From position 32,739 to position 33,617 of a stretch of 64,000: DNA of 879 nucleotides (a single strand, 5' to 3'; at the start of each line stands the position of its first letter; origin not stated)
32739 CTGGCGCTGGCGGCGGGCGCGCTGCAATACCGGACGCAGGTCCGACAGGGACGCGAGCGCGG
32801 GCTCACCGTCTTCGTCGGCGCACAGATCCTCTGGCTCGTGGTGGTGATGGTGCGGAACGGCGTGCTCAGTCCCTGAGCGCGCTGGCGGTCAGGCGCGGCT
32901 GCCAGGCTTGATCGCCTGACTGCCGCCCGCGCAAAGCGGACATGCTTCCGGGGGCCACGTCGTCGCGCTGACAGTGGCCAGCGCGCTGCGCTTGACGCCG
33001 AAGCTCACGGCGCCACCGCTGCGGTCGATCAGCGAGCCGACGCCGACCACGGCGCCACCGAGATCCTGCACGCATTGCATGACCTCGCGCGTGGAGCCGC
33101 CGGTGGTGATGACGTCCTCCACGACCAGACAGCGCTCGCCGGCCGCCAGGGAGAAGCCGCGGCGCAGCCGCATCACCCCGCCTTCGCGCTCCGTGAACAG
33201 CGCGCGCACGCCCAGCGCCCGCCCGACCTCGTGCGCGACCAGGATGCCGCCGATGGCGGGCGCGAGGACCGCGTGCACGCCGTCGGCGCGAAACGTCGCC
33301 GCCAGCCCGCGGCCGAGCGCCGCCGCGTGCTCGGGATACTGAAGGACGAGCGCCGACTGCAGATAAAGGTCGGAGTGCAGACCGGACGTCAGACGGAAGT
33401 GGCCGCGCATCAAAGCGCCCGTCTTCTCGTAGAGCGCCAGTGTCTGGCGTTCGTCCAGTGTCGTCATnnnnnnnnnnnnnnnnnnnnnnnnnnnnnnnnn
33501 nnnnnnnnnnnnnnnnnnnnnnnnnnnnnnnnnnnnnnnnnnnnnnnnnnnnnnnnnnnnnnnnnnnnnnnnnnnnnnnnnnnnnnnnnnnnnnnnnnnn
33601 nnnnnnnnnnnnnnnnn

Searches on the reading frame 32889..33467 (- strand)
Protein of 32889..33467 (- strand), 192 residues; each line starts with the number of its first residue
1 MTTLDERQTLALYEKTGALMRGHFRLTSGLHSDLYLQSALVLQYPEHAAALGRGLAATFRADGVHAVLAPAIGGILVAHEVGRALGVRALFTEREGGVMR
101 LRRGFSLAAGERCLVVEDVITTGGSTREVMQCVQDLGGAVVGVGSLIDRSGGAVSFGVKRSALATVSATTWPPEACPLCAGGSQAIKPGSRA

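Call 6: search_protein_families(library=pfam, proteins=[window:32889-33467:-], max_evalue=0.01)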
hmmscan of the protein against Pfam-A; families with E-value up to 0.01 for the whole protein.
window:32889-33467:- (192 aa): 1 family
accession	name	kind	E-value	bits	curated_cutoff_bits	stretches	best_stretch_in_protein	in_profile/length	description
PF00156.33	Pribosyltran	-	2.1e-07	30.8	26.3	1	66-152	32-129/158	Phosphoribosyl transferase domain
